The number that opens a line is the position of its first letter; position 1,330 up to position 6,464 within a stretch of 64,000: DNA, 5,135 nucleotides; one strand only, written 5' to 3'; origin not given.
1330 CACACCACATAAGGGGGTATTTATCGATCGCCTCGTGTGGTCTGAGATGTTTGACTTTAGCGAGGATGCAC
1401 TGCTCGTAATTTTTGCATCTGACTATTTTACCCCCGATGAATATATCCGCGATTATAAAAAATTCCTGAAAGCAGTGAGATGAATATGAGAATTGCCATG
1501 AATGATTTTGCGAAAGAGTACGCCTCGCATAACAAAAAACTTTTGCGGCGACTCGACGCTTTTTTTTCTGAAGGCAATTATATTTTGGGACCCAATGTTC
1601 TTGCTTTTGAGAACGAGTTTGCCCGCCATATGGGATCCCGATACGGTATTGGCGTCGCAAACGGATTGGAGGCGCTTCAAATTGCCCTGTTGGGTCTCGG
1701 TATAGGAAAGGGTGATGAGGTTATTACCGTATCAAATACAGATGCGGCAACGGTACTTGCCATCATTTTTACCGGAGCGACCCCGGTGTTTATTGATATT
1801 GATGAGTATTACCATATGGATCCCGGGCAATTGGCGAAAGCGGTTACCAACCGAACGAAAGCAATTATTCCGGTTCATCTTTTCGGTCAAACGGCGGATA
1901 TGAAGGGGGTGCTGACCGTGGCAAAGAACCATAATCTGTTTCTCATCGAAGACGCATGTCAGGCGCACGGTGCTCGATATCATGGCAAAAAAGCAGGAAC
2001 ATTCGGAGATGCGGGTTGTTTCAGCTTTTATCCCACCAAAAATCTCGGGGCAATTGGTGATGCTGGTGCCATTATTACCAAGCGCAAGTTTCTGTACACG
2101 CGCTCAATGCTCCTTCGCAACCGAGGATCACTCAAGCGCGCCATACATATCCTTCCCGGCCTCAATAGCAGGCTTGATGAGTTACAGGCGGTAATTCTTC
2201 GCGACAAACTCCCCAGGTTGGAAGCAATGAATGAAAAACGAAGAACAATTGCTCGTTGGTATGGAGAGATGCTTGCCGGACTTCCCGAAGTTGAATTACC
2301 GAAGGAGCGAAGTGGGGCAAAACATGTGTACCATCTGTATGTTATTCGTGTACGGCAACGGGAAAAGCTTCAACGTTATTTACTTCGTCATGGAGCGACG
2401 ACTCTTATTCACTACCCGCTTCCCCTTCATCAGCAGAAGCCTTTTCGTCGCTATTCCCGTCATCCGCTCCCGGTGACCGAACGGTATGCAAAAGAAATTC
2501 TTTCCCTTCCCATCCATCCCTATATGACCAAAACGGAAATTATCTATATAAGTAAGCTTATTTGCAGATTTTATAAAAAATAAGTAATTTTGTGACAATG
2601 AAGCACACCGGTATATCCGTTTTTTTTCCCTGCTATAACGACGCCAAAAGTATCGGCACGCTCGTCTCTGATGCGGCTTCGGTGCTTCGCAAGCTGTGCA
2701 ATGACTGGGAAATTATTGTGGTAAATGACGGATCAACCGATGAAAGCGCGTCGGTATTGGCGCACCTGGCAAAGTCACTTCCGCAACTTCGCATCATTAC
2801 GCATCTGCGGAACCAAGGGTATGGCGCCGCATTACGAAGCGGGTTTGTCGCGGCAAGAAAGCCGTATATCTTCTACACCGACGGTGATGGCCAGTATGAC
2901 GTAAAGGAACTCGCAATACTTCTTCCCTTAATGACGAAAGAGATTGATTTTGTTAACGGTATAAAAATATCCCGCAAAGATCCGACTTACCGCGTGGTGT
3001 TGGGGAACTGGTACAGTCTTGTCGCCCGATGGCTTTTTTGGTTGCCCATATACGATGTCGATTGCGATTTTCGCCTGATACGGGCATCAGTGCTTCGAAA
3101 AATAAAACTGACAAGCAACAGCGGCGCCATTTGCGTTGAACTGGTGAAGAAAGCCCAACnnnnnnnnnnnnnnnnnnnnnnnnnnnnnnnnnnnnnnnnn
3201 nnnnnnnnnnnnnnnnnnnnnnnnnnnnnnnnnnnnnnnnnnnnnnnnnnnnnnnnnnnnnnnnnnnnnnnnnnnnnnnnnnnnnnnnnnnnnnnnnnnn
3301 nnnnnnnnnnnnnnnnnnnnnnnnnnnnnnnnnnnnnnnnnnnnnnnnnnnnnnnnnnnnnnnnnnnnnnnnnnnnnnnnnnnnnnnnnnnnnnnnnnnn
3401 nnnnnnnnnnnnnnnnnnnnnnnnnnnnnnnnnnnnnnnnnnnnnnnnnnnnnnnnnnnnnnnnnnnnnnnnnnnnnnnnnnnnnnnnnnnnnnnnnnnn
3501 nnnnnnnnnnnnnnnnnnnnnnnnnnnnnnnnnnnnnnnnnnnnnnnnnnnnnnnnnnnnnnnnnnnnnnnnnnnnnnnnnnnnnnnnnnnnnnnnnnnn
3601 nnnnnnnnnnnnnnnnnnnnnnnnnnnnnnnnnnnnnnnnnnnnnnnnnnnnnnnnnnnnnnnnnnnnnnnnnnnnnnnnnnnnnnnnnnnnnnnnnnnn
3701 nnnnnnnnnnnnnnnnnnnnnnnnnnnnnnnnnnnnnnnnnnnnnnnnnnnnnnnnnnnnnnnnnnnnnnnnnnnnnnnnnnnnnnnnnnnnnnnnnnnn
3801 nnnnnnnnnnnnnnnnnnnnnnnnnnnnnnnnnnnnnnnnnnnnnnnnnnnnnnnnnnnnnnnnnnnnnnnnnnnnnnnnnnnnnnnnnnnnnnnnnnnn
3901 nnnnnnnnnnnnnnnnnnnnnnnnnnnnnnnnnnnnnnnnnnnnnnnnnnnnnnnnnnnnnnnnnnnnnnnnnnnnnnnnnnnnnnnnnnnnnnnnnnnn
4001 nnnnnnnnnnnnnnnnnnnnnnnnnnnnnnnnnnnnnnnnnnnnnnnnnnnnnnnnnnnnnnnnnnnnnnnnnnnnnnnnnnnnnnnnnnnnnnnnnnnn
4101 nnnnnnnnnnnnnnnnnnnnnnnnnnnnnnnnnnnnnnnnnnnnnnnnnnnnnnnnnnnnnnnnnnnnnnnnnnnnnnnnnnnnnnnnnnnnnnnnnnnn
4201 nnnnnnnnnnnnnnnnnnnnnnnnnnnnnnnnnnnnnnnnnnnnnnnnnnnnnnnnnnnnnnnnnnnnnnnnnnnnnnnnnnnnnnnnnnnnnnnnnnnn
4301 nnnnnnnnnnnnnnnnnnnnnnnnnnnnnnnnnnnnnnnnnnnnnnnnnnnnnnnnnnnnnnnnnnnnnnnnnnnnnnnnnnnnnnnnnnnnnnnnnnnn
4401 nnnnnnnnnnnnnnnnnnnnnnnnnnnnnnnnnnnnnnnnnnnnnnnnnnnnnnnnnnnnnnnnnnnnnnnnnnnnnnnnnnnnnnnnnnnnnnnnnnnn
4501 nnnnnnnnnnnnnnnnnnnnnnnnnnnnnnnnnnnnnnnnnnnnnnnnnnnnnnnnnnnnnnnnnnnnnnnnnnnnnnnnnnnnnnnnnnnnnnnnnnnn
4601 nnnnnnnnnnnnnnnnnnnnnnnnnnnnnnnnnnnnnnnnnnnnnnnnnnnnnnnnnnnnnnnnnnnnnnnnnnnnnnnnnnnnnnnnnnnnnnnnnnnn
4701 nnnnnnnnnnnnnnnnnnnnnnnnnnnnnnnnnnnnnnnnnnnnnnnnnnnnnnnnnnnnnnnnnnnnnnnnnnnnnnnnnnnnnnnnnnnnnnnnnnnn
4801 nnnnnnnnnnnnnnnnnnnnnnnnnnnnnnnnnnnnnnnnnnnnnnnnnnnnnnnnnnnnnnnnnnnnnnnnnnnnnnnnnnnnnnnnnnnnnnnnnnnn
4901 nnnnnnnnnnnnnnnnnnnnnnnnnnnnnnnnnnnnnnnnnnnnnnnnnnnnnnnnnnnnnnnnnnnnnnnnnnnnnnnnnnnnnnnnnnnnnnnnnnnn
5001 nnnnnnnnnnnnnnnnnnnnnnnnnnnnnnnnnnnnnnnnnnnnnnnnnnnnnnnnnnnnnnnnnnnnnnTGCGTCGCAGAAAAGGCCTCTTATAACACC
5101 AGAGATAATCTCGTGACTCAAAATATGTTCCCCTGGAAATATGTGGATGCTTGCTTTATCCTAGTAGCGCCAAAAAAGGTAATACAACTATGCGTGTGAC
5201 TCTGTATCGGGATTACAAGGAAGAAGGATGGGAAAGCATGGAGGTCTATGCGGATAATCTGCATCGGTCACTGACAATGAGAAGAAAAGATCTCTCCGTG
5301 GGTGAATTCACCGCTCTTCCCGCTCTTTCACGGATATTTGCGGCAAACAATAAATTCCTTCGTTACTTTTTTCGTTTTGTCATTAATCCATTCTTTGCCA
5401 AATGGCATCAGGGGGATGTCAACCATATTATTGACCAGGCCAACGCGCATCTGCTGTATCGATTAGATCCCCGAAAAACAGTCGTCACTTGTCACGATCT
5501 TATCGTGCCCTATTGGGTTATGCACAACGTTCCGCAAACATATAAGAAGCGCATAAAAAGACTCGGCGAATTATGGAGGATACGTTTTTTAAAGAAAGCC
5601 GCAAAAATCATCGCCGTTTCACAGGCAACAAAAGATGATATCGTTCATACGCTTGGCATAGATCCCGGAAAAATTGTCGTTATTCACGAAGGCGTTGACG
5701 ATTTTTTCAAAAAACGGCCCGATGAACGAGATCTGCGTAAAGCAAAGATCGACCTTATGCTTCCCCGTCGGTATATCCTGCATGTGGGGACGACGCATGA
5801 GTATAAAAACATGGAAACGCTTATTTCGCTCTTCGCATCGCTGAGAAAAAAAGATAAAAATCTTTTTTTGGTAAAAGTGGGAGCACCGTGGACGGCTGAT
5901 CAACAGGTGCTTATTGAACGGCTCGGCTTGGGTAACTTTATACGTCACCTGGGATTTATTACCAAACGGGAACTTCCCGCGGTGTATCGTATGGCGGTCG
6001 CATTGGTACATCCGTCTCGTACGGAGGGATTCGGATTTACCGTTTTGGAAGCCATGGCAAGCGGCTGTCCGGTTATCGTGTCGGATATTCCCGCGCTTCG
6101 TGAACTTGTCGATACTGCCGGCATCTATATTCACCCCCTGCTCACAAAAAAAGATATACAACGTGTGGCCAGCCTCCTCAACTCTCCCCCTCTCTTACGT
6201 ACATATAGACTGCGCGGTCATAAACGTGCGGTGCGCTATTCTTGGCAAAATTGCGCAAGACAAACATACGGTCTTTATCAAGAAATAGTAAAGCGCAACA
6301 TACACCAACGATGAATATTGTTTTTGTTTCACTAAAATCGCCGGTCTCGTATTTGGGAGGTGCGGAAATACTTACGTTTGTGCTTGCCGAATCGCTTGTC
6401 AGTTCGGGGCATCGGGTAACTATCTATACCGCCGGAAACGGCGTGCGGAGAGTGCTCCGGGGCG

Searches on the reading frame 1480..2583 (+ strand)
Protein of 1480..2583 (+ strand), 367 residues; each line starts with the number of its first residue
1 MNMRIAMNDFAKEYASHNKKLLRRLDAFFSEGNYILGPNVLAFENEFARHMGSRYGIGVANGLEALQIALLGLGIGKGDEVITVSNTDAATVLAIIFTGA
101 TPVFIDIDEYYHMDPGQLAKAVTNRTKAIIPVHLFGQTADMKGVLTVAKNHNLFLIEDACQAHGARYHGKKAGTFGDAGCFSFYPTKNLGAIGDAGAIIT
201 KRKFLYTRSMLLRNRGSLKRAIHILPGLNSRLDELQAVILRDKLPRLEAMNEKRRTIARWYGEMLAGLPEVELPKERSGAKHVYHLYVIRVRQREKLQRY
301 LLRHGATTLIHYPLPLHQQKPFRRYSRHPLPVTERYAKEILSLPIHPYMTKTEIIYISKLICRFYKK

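Call 58: search_protein_families(library=pfam, proteins=[window:1480-2583:+], max_evalue=0.0001)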
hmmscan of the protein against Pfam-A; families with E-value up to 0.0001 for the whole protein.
window:1480-2583:+ (367 aa): 1 family
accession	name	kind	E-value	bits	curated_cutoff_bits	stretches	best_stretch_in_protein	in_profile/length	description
PF01041.23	DegT_DnrJ_EryC1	-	5e-106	355.4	19.8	1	19-358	5-356/360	DegT/DnrJ/EryC1/StrS aminotransferase family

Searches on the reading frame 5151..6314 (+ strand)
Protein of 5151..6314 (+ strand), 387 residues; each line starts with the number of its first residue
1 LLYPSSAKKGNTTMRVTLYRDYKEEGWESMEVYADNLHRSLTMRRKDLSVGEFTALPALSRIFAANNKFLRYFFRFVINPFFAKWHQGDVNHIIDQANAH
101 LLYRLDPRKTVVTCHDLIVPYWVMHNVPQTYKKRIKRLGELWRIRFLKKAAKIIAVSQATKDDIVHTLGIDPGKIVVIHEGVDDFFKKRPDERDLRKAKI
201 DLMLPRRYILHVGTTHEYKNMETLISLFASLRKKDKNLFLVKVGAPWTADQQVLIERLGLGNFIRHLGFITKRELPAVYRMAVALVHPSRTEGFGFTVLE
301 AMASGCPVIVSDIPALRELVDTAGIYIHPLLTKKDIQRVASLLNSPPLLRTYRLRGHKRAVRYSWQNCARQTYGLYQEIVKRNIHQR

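Call 58: search_protein_families(library=pfam, proteins=[window:5151-6314:+], max_evalue=0.0001)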
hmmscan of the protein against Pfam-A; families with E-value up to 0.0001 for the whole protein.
window:5151-6314:+ (387 aa): 6 families
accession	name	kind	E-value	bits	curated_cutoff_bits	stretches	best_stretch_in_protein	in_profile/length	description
PF00534.26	Glycos_transf_1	-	8.3e-28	97.5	26.4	1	199-347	8-160/172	Glycosyl transferases group 1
PF13692.12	Glyco_trans_1_4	-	1.2e-23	84.4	27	1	207-335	2-132/142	Glycosyl transferases group 1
PF13439.12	Glyco_transf_4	-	1.2e-15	58.4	28.5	1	84-183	69-167/170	Glycosyltransferase Family 4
PF20706.3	GT4-conflict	-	1.1e-08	34.9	26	1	147-312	144-312/385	Family 4 Glycosyltransferase in conflict systems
PF13579.12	Glyco_trans_4_4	-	2.5e-08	34.9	29.7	1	31-179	22-156/158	Glycosyl transferase 4-like domain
PF13524.12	Glyco_trans_1_2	-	1.5e-05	25.4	25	1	236-371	13-141/144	Glycosyl transferase-like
